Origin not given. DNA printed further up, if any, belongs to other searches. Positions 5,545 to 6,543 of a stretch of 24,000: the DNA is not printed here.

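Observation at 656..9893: Type III Mod/Res core embedded in a five-gene operon with an SNF2-family helicase and a DUF4391-like protein: candidate uncharacterised four-component restriction-like defence system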

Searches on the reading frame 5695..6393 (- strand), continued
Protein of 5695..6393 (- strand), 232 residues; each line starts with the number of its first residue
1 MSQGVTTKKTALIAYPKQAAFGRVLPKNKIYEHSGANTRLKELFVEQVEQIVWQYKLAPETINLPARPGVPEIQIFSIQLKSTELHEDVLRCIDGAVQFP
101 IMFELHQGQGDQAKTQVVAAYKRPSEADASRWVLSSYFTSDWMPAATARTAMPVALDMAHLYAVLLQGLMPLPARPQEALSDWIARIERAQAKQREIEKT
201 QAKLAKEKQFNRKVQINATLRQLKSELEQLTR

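Call 39: find_homologous_proteins(query=A2, max_evalue=0.001)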
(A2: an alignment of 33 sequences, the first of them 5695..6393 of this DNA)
Query A2 (33 sequences) (232 aa, profile of the alignment): 5734 proteins with E <= 0.001 among 8000 candidates; the best 120 are listed.
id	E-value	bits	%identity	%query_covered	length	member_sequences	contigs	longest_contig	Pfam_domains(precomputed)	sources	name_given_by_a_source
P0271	4.5e-92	325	62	95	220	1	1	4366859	PF14335.12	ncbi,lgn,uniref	ncbi:DUF4391 domain-containing protein [Methylomicrobium lacus]|uniref:DUF4391 domain-containing pro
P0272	1.4e-91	324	73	96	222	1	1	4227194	PF14335.12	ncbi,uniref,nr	ncbi:DUF4391 domain-containing protein [Orrella marina]|uniref:DUF4391 domain-containing protein n=1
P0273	1.9e-91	323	58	96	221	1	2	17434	PF14335.12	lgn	-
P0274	2.2e-91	323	59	94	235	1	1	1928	PF14335.12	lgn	-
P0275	2.6e-91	323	60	95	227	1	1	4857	PF14335.12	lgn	-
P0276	3.1e-91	323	57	96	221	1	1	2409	PF14335.12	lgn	-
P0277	3.1e-91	323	61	95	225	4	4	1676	PF14335.12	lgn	-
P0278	3.4e-91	323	60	96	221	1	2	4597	PF14335.12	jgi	-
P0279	5.0e-91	322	57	95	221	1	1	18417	PF14335.12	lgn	-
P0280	5.3e-91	322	59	95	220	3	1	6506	PF14335.12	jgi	jgi:hypothetical protein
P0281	6.1e-91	322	58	96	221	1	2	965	PF14335.12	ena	-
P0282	6.5e-91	322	56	99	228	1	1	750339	PF14335.12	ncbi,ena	-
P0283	7.1e-91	321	60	95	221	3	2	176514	PF14335.12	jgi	jgi:hypothetical protein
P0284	7.4e-91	321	60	95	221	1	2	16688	PF14335.12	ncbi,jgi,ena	jgi:hypothetical protein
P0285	1.0e-90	321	59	95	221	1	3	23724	PF14335.12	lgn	-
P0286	1.1e-90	321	71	96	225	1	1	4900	PF14335.12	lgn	-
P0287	1.2e-90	321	61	95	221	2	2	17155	PF14335.12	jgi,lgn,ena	jgi:hypothetical protein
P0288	1.2e-90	321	56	95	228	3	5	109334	PF14335.12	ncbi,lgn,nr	ncbi:MAG: DUF4391 domain-containing protein [Nitrospirales bacterium]|nr:DUF4391 domain-containing p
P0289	1.3e-90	321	74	95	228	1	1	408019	PF14335.12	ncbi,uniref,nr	ncbi:DUF4391 domain-containing protein [Nitrosomonas sp. HPC101]|uniref:DUF4391 domain-containing pr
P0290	1.7e-90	320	57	95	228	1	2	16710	PF14335.12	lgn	-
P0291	1.9e-90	320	56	96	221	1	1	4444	PF14335.12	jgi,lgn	jgi:hypothetical protein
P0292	1.9e-90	320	63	95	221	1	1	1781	PF14335.12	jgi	jgi:hypothetical protein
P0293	2.1e-90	320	60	93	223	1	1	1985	PF14335.12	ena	-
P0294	2.2e-90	320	60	93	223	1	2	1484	PF14335.12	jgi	jgi:hypothetical protein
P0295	2.2e-90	320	59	96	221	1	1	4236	PF14335.12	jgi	jgi:hypothetical protein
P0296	2.4e-90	320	53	95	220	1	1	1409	PF14335.12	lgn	-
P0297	2.7e-90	320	59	95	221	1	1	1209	PF14335.12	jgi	jgi:hypothetical protein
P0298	2.7e-90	320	72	96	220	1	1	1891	PF14335.12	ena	-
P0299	2.9e-90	319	59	96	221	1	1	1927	PF14335.12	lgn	-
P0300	3.1e-90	319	75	97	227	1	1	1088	PF14335.12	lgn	-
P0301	3.5e-90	319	60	95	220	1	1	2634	PF14335.12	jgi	-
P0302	3.6e-90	319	55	95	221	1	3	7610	PF14335.12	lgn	-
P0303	3.6e-90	319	58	96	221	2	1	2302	PF14335.12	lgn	-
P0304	3.7e-90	319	56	95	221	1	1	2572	PF14335.12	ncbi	ncbi:MAG: DUF4391 domain-containing protein [Methylococcales bacterium]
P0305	3.9e-90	319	55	96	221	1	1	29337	PF14335.12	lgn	-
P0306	4.9e-90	319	55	97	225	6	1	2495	PF14335.12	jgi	jgi:hypothetical protein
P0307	4.9e-90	319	73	95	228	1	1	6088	PF14335.12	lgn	-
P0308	5.1e-90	319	57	100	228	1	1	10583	PF14335.12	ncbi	ncbi:MAG: DUF4391 domain-containing protein [Methylobacter sp.]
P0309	5.2e-90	319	72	95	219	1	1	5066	PF14335.12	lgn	-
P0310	5.2e-90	319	59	96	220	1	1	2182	PF14335.12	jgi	jgi:hypothetical protein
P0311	5.4e-90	319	60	93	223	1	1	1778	PF14335.12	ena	-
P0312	5.7e-90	319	69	95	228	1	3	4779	PF14335.12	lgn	-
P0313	5.8e-90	319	59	96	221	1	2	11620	PF14335.12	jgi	jgi:hypothetical protein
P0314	6.0e-90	318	74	99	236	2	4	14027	PF14335.12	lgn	-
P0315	6.2e-90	318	73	95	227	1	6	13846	PF14335.12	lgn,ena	-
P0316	6.4e-90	318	57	95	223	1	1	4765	PF14335.12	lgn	-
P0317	7.2e-90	318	57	95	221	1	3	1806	PF14335.12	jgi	-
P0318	7.2e-90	318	55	95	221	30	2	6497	PF14335.12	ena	-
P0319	7.2e-90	318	75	96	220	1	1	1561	PF14335.12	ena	-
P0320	7.8e-90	318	73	95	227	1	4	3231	PF14335.12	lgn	-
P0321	8.1e-90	318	76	95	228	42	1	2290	PF14335.12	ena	-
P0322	9.1e-90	318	73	95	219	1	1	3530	PF14335.12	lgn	-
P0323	9.5e-90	318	70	95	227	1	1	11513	PF14335.12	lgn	-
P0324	9.7e-90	318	74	96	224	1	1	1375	PF14335.12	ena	-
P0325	1.1e-89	318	60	96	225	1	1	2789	PF14335.12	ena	-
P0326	1.1e-89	318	59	96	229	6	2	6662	PF14335.12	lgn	-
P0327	1.2e-89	318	73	95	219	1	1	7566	PF14335.12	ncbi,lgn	-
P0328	1.2e-89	318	71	96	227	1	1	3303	PF14335.12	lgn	-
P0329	1.2e-89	317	56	95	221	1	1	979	PF14335.12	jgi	-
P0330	1.2e-89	317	73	95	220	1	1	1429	PF14335.12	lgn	-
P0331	1.2e-89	317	56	95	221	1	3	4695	PF14335.12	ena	-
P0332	1.3e-89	317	67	99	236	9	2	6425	PF14335.12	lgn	-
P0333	1.3e-89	317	75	96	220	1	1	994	PF14335.12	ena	-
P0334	1.3e-89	317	61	96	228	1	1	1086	PF14335.12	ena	-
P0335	1.4e-89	317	60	95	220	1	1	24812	PF14335.12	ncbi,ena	-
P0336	1.4e-89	317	57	98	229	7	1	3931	PF14335.12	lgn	-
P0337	1.4e-89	317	59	95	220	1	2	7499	PF14335.12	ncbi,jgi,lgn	-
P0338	1.4e-89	317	58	95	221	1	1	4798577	PF14335.12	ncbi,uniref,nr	ncbi:DUF4391 domain-containing protein [Methylomonas sp. LL1]|uniref:DUF4391 domain-containing prote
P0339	1.5e-89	317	59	97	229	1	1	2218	PF14335.12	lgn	-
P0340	1.5e-89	317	76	96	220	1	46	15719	PF14335.12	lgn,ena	-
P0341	1.5e-89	317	59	94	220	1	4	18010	PF14335.12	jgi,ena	jgi:hypothetical protein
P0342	1.5e-89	317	70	95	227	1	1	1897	PF14335.12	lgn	-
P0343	1.6e-89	317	74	96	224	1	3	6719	PF14335.12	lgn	-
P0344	1.6e-89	317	73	95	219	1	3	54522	PF14335.12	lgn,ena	-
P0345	1.7e-89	317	76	96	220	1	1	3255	PF14335.12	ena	-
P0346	1.8e-89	317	57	95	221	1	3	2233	PF14335.12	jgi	jgi:Domain of unknown function (DUF4391)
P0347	1.8e-89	317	58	96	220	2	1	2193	PF14335.12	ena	-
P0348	1.8e-89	317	71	95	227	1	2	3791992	PF14335.12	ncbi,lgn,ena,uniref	ncbi:DUF4391 domain-containing protein [Azospira sp. APE16]|uniref:DUF4391 domain-containing protein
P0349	1.8e-89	317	55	95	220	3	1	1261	PF14335.12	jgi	jgi:hypothetical protein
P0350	1.9e-89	317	59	95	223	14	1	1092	PF14335.12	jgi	-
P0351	1.9e-89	317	58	95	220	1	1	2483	PF14335.12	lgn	-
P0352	2.0e-89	317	55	96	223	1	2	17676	PF14335.12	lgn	-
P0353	2.0e-89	317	59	94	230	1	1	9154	PF14335.12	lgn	-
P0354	2.0e-89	317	55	96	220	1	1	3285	PF14335.12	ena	-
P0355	2.1e-89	317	56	96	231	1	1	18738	PF14335.12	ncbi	ncbi:MAG: DUF4391 domain-containing protein [Methylococcaceae bacterium]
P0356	2.1e-89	317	58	96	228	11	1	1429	PF14335.12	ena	-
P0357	2.1e-89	317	73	99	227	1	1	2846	PF14335.12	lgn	-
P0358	2.2e-89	317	71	96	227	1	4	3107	PF14335.12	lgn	-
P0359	2.2e-89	317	60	96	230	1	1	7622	PF14335.12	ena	-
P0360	2.2e-89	317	59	95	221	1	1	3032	PF14335.12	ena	-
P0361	2.5e-89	316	73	95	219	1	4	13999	PF14335.12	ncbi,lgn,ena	-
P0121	2.5e-89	316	69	100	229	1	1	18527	PF14335.12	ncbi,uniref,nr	ncbi:DUF4391 domain-containing protein [Vogesella urethralis]|uniref:DUF4391 domain-containing prote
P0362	2.5e-89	316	56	95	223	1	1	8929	PF14335.12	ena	-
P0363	2.6e-89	316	71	96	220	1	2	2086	PF14335.12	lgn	-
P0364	2.6e-89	316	70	95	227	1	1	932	PF14335.12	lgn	-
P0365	2.6e-89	316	75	96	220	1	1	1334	PF14335.12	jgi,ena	-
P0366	2.6e-89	316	76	96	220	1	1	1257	PF14335.12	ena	-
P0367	2.7e-89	316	70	96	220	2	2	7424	PF14335.12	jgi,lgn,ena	-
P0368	2.8e-89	316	73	96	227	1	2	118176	PF14335.12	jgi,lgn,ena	-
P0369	2.9e-89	316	58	100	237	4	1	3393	PF14335.12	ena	-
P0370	3.0e-89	316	70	95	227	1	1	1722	PF14335.12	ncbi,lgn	-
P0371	3.0e-89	316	57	95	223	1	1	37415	PF14335.12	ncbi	ncbi:MAG: DUF4391 domain-containing protein [Methylobacter sp.]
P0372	3.1e-89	316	55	95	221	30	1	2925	PF14335.12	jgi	jgi:Domain of unknown function (DUF4391)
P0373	3.1e-89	316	59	96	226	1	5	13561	PF14335.12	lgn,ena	-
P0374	3.2e-89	316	74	96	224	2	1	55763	PF14335.12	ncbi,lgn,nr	ncbi:DUF4391 domain-containing protein [Pseudomonas aeruginosa]|nr:DUF4391 domain-containing protein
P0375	3.4e-89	316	59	96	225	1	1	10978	PF14335.12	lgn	-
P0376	3.6e-89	316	76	95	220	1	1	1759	PF14335.12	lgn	-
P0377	3.7e-89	316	75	96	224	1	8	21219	PF14335.12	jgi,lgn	jgi:hypothetical protein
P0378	3.9e-89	316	70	96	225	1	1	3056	PF14335.12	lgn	-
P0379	3.9e-89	316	72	96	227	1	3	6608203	PF14335.12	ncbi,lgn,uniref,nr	ncbi:DUF4391 domain-containing protein [Achromobacter xylosoxidans]|uniref:DUF4391 domain-containing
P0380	3.9e-89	316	53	95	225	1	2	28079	PF14335.12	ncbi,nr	ncbi:MAG: DUF4391 domain-containing protein [gamma proteobacterium endosymbiont of Lamellibrachia an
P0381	4.1e-89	316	72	100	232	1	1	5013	PF14335.12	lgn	-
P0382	4.1e-89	316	71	95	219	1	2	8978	PF14335.12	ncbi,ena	-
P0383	4.2e-89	316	68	96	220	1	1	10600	PF14335.12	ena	-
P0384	4.2e-89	316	70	97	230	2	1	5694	PF14335.12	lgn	-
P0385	4.3e-89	316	58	98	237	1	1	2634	PF14335.12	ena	-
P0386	4.3e-89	316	71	97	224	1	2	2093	PF14335.12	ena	-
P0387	4.3e-89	316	75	100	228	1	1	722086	PF14335.12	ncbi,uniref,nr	ncbi:methyl-accepting chemotaxis protein [Alcaligenes faecalis]|uniref:DUF4391 domain-containing pro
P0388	4.4e-89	316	58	95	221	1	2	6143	PF14335.12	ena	-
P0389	4.4e-89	316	68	97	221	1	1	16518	PF14335.12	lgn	-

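Call 40: search_dna_similar(query=window:5695-6393:-, collection=plasmids, mode=protein, max_rows=40, rows=spread, max_evalue=0.001)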
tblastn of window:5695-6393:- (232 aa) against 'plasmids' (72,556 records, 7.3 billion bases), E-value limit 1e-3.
Records with a match: 64; places in all: 65; records where one place covers at least 80% of the query: 42.
Best place of each record, by identity: 60-80% 5; <60% 59.
By first word of the organism name: Escherichia 14; Listeria 14; Acinetobacter 11; Enterococcus 4; Citrobacter 2; Variovorax 1; Aeromonas 1; Enterobacter 1; Raoultella 1; Methylotuvimicrobium 1; and 14 more.
By predicted mobility (MOB-suite, as given by PLSDB): mobilizable 35; non-mobilizable 21; conjugative 8.
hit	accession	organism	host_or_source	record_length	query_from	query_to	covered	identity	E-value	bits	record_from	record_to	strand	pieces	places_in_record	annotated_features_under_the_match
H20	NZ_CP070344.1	Variovorax sp. PDNC026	cell culture,Plastic debris in ...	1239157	10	232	96%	72.2%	2e-104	337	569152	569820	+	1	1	none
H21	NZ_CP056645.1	Citrobacter freundii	culture,Freshwater sample from ...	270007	1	230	99%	69.3%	1e-102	332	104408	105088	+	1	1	DUF4391 domain-containing protein | helicase-related protein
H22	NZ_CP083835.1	Enterobacter asburiae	Homo sapiens,sputum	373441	1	230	99%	69.3%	1e-102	332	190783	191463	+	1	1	DUF4391 domain-containing protein | helicase-related protein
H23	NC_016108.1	Methylotuvimicrobium alcaliphilum 20Z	-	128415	1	232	100%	55.8%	3e-75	254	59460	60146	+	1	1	DUF4391 domain-containing protein | SNF2-related protein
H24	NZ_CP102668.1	Sphingobium sp. JS3065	whole organism,chemical plant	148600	12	230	94%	48.1%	3e-61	214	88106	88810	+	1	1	DUF4391 domain-containing protein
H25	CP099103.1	Escherichia coli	culture,Pooled sediment sample ...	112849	15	230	93%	46.8%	1e-59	209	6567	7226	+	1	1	DUF4391 domain-containing protein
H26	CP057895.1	Escherichia coli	culture,Pooled cattle faecal samples ...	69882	15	230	93%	45.9%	5e-60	210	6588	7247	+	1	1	DUF4391 domain-containing protein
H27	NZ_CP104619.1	Escherichia coli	cell culture,chicken feces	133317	15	230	93%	45.9%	5e-60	210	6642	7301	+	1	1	DUF4391 domain-containing protein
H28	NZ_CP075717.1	Escherichia coli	Sus scrofa,water sample,wastewater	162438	15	230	93%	45.9%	2e-59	209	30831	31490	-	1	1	DUF4391 domain-containing protein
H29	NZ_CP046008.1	Escherichia coli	swine,mixed culture,feces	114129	15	230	93%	45.5%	4e-58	204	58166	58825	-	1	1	DUF4391 domain-containing protein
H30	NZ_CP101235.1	Escherichia coli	Homo sapiens,cell culture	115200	15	230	93%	45.5%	4e-58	204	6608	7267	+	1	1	DUF4391 domain-containing protein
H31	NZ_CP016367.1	Phaeobacter porticola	cell culture,barnacle at wood pile-on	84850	12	230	94%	44.7%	3e-56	199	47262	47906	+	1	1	DUF4391 domain-containing protein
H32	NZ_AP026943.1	Citrobacter freundii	Mastacembelus,gut contents of ...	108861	15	230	93%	45.0%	4e-57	202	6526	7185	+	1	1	DUF4391 domain-containing protein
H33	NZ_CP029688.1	Escherichia coli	single strain,air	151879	15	230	93%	44.6%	3e-57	202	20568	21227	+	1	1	DUF4391 domain-containing protein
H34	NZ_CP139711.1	Sulfitobacter sp. OXR-159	Bacterial Culture,hydrothermal vent ...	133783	12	230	94%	43.8%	8e-55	195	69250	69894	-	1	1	DUF4391 domain-containing protein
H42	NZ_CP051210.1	Acinetobacter sp. NEB149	cell culture,R.J.Roberts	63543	15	231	94%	36.2%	2e-39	150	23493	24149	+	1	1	DUF4391 domain-containing protein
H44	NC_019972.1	Methanomethylovorans hollandica DSM 15978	-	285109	10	231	96%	23.4%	2e-11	70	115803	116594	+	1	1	DUF4391 domain-containing protein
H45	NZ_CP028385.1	Providencia heimbachae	porcine,cell culture,feces from ...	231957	3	224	96%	20.0%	6e-5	51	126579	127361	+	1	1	DUF4391 domain-containing protein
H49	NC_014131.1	Leuconostoc kimchii IMSNU 11154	-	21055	12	107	41%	30.2%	3e-5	52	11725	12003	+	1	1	DUF4391 domain-containing protein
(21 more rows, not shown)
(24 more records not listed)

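Call 41: get_annotated_region(hit=H25, flank=9000)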
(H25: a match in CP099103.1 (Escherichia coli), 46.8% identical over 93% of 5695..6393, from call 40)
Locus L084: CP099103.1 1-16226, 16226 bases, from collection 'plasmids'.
description: Escherichia coli strain RHB41-E2-C05 plasmid unnamed1, complete sequence
organism: Escherichia coli (NCBI taxid 562)
taxonomy: Bacteria; Pseudomonadota; Gammaproteobacteria; Enterobacterales; Enterobacteriaceae; Escherichia; Escherichia coli
host: -; source: culture,Pooled sediment sample collected from floor of pig farm; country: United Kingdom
typing (MOB-suite, as given by PLSDB): non-mobilizable; replicon IncFIB
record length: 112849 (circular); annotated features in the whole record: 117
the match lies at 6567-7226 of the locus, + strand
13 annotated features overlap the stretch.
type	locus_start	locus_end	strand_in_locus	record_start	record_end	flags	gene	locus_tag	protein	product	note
CDS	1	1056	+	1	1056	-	repA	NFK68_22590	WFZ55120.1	replication protein RepA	-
CDS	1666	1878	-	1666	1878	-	-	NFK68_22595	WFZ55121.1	hypothetical protein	-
CDS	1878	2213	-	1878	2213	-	-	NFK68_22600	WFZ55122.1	hypothetical protein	-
CDS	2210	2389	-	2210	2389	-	-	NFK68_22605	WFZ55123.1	hypothetical protein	-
CDS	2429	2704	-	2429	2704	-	-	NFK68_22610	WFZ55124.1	hypothetical protein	-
CDS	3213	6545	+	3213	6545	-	-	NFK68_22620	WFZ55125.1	SNF2-related protein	-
CDS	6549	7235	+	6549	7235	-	-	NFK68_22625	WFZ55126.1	DUF4391 domain-containing protein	-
CDS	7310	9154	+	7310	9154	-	-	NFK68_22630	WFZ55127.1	site-specific DNA-methyltransferase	-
CDS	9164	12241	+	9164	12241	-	-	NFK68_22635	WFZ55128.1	DEAD/DEAH box helicase family protein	-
CDS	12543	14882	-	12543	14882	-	-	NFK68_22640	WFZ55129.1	recombinase RecA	-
CDS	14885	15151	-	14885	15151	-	-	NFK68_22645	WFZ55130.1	hypothetical protein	-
CDS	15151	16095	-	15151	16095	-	-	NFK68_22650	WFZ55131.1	exonuclease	-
CDS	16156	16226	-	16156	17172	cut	-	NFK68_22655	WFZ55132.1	regulator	-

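Call 42: get_annotated_region(hit=H42, flank=9000)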
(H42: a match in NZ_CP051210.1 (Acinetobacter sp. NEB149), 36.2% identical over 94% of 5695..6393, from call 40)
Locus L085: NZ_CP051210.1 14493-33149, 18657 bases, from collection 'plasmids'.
description: Acinetobacter sp. NEB149 plasmid pMsp65, complete sequence
organism: Acinetobacter sp. NEB149 (NCBI taxid 2725684)
taxonomy: Bacteria; Pseudomonadota; Gammaproteobacteria; Moraxellales; Moraxellaceae; Acinetobacter; Acinetobacter sp. NEB149
host: -; source: cell culture,R.J.Roberts; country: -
typing (MOB-suite, as given by PLSDB): non-mobilizable; replicon rep_cluster_327
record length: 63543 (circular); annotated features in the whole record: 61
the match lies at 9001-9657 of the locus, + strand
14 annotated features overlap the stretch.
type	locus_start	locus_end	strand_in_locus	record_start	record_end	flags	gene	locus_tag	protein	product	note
CDS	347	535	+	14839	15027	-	-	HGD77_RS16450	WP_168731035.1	hypothetical protein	-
CDS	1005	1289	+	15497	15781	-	-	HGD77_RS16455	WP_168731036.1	type II toxin-antitoxin system Phd/YefM family antitoxin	-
CDS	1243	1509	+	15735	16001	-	-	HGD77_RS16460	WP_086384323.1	type II toxin-antitoxin system RelE/ParE family toxin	GO:0030541 - plasmid partitioning [Evidence IEA]; GO:0051290 - protein heterotetramerization [Evidence IEA]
CDS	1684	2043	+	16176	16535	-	-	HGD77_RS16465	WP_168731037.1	DUF2513 domain-containing protein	-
CDS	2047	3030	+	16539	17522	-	-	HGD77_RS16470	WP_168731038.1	hypothetical protein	-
CDS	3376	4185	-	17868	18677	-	-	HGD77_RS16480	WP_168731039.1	hypothetical protein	-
CDS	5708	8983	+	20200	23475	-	-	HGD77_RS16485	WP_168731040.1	helicase-related protein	-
CDS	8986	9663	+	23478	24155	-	-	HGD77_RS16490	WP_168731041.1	DUF4391 domain-containing protein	-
CDS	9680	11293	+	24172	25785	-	-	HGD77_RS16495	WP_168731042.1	site-specific DNA-methyltransferase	GO:0006306 - DNA methylation [Evidence IEA]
CDS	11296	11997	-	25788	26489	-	-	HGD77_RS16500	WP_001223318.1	IS1-like element ISPa14 family transposase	GO:0006313 - DNA transposition [Evidence IEA]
CDS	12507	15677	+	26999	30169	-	-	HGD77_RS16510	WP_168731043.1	DEAD/DEAH box helicase family protein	-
CDS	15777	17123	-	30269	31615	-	-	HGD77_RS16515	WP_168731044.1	DNA-primase RepB domain-containing protein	-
CDS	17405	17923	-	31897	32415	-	-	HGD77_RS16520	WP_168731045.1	hypothetical protein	-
CDS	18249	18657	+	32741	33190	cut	-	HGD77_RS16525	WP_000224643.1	hypothetical protein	-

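Call 43: get_annotated_region(hit=H44, flank=9000)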
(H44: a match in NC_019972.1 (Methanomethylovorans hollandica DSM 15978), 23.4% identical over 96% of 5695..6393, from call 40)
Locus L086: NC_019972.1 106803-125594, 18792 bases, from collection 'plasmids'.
description: Methanomethylovorans hollandica DSM 15978 plasmid pMETHO01, complete sequence
organism: Methanomethylovorans hollandica DSM 15978 (NCBI taxid 867904)
taxonomy: Archaea; Euryarchaeota; Methanomicrobia; Methanosarcinales; Methanosarcinaceae; Methanomethylovorans; Methanomethylovorans hollandica; Methanomethylovorans hollandica DSM 15978
host: -; source: -; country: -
typing (MOB-suite, as given by PLSDB): non-mobilizable; replicon rep_cluster_57
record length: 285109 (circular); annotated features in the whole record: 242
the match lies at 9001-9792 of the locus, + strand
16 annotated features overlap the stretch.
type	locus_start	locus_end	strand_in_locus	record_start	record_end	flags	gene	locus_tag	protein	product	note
CDS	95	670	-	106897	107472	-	-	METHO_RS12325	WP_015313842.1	hypothetical protein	-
CDS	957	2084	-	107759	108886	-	-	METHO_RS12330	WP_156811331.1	ISH3 family transposase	-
CDS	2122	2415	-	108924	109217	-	-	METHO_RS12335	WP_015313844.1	hypothetical protein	-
CDS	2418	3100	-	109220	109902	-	-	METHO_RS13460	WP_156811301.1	IS1 family transposase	-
CDS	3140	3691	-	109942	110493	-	-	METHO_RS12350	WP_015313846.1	hypothetical protein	-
CDS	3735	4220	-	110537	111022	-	-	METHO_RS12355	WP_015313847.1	hypothetical protein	-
CDS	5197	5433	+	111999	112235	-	-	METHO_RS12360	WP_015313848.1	hypothetical protein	-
CDS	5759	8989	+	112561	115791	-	-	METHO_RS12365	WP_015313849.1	helicase-related protein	-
CDS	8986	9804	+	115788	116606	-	-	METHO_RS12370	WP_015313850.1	DUF4391 domain-containing protein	-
CDS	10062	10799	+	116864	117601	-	-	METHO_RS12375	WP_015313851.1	hypothetical protein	-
CDS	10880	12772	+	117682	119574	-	-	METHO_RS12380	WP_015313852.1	site-specific DNA-methyltransferase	GO:0006306 - DNA methylation [Evidence IEA]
CDS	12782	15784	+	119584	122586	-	-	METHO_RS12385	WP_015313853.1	DEAD/DEAH box helicase family protein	-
CDS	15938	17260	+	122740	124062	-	-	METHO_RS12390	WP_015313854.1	restriction endonuclease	GO:0009307 - DNA restriction-modification system [Evidence IEA]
CDS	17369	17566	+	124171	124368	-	-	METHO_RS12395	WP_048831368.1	hypothetical protein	-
CDS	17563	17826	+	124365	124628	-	-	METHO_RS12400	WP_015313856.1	type II toxin-antitoxin system RelE/ParE family toxin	GO:0030541 - plasmid partitioning [Evidence IEA]; GO:0051290 - protein heterotetramerization [Evidence IEA]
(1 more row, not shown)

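Call 44: get_annotated_region(hit=H45, flank=9000)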
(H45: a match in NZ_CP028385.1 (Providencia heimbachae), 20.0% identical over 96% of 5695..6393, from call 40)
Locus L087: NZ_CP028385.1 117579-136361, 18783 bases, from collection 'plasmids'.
description: Providencia heimbachae strain 99101 plasmid unnamed, complete sequence
organism: Providencia heimbachae (NCBI taxid 333962)
taxonomy: Bacteria; Pseudomonadota; Gammaproteobacteria; Enterobacterales; Morganellaceae; Providencia; Providencia heimbachae
host: -; source: porcine,cell culture,feces from post-weaning diarrhea of piglets; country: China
typing (MOB-suite, as given by PLSDB): conjugative; relaxase MOBH; mating-pair formation MPF_T
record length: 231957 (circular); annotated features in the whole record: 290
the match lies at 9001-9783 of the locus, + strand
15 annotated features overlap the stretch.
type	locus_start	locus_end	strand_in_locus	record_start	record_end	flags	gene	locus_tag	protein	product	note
CDS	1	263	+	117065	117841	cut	-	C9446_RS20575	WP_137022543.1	hypothetical protein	-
CDS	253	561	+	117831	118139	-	-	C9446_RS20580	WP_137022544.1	hypothetical protein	-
CDS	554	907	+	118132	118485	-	-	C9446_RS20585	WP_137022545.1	hypothetical protein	-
CDS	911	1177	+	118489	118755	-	-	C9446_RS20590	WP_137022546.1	hypothetical protein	-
CDS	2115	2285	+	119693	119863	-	-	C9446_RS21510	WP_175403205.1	hypothetical protein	-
CDS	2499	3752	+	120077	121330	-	-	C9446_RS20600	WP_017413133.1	site-specific integrase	GO:0015074 - DNA integration [Evidence IEA]; GO:0006310 - DNA recombination [Evidence IEA]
CDS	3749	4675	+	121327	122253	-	-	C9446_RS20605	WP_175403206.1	hypothetical protein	-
CDS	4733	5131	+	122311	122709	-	-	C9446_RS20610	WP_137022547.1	hypothetical protein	-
CDS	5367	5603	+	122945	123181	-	-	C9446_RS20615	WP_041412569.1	hypothetical protein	-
CDS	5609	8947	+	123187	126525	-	-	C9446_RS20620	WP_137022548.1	helicase-related protein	-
CDS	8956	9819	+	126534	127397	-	-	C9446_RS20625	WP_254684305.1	DUF4391 domain-containing protein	-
CDS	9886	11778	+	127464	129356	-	-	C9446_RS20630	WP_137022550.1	site-specific DNA-methyltransferase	GO:0006306 - DNA methylation [Evidence IEA]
CDS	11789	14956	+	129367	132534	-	-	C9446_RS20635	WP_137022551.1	DEAD/DEAH box helicase family protein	-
CDS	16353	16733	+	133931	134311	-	-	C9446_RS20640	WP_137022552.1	hypothetical protein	-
CDS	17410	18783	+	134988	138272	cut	-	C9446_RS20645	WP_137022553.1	alanine-zipper protein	-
